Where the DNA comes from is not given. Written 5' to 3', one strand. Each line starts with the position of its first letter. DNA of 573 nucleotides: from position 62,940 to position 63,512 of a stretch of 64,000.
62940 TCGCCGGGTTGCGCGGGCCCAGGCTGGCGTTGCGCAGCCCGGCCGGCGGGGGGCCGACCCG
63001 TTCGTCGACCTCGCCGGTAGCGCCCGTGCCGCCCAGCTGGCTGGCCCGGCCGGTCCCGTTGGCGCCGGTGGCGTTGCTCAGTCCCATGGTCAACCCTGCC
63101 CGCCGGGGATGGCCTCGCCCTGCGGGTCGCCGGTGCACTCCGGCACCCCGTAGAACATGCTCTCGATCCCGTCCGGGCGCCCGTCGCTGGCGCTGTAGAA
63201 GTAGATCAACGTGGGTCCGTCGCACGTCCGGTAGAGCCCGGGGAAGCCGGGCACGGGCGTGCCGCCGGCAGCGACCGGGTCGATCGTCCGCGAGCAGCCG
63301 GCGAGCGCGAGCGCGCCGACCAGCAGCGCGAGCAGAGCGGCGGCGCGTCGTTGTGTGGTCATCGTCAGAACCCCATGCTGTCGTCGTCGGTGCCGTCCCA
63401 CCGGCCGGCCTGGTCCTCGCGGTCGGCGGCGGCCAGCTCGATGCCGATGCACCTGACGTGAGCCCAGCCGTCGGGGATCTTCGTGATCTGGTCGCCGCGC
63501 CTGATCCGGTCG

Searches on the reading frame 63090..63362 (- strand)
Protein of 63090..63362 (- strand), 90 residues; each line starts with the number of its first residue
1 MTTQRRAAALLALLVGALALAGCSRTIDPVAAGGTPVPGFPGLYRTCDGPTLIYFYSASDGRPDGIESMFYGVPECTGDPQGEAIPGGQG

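Call 19: find_encoding_contigs(protein=window:63090-63362:-, flank=10000, max_places=4)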
Protein window:63090-63362:- (90 aa): 2 contigs read that carry it; 1 place shown.
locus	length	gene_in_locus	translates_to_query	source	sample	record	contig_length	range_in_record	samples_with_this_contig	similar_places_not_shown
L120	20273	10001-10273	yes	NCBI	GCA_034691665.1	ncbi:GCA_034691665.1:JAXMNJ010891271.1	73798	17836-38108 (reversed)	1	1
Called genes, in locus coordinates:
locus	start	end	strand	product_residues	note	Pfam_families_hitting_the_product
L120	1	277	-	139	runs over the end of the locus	-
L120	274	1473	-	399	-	-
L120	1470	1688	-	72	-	-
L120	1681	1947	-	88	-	-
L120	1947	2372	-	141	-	PF11750:DUF3307 (weak)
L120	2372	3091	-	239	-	-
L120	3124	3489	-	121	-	-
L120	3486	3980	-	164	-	-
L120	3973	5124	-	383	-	-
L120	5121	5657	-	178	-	-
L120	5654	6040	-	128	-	-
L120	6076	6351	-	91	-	-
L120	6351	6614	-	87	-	-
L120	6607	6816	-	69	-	-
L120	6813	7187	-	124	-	-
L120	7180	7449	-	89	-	-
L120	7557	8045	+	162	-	-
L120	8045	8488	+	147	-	-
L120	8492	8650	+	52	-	-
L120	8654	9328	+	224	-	-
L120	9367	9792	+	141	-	-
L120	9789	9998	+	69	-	-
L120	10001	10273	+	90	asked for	-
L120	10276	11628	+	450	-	-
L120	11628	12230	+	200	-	-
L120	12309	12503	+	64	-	-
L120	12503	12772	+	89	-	-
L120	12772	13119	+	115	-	-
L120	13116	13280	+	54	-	-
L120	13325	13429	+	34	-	-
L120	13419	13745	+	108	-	-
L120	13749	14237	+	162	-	-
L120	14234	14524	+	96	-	-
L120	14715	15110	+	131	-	-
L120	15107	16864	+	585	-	PF04851:ResIII, PF00271:Helicase_C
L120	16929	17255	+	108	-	-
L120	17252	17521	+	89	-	-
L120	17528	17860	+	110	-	-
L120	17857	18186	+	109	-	-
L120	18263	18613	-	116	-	-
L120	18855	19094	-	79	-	-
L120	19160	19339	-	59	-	-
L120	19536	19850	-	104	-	PF00684:DnaJ_CXXCXGXG (faint)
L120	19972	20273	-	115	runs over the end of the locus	-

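Call 36: search_protein_families(library=pfam, proteins=[window:63090-63362:-, L120:8654-9328:+, L120:8045-8488:+, L120:7557-8045:+, L120:7180-7449:-], max_evalue=0.05)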
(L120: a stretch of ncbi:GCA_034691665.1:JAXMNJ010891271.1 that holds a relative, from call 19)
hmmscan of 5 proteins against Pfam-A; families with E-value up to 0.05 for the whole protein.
window:63090-63362:- (90 aa): 0 families

L120:8654-9328:+ (224 aa): 0 families

L120:8045-8488:+ (147 aa): 0 families

L120:7557-8045:+ (162 aa): 0 families

L120:7180-7449:- (89 aa): 2 families
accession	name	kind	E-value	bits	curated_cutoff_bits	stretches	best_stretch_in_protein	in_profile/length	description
PF13693.12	HTH_35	-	0.0043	17.4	25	1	20-80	6-59/75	Winged helix-turn-helix DNA-binding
PF13443.12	HTH_26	-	0.045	14.5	22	0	20-75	1-53/63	Cro/C1-type HTH DNA-binding domain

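Call 52: search_protein_families(library=pfam, proteins=[L120:274-1473:-, L120:3973-5124:-, L120:2372-3091:-, L120:5121-5657:-, L120:3486-3980:-, L120:1947-2372:-], max_evalue=0.01)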
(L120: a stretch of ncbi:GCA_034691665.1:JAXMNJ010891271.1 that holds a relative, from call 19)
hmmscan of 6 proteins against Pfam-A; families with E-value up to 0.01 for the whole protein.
L120:274-1473:- (399 aa): 0 families

L120:3973-5124:- (383 aa): 0 families

L120:2372-3091:- (239 aa): 1 family
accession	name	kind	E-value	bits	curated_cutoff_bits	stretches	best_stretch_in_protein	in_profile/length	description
PF11271.13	PorA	-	0.00065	19.6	29.5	1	6-71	4-68/297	Porin PorA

L120:5121-5657:- (178 aa): 0 families

L120:3486-3980:- (164 aa): 0 families

L120:1947-2372:- (141 aa): 1 family
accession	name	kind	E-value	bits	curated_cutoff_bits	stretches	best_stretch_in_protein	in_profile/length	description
PF11750.13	DUF3307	-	2.3e-06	28.1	23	1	13-134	1-107/127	Protein of unknown function (DUF3307)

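Call 78: search_protein_families(library=pfam, proteins=[L120:6813-7187:-, L120:6607-6816:-, L120:6351-6614:-, L120:6076-6351:-, L120:5654-6040:-, L120:3124-3489:-, L120:1681-1947:-, L120:1470-1688:-], max_evalue=0.05)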
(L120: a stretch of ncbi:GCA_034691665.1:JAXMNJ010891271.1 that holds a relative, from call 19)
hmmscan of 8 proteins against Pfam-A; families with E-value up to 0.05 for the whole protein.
L120:6813-7187:- (124 aa): 1 family
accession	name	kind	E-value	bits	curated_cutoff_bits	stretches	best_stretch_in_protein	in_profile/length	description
PF10544.15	T5orf172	-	0.011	16.7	20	1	13-87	1-87/101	T5orf172 domain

L120:6607-6816:- (69 aa): 0 families

L120:6351-6614:- (87 aa): 0 families

L120:6076-6351:- (91 aa): 0 families

L120:5654-6040:- (128 aa): 1 family
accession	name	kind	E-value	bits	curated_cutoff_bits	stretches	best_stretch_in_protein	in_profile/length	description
PF01667.23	Ribosomal_S27e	-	0.033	14.3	24.5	1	12-43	3-39/55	Ribosomal protein S27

L120:3124-3489:- (121 aa): 0 families

L120:1681-1947:- (88 aa): 0 families

L120:1470-1688:- (72 aa): 0 families
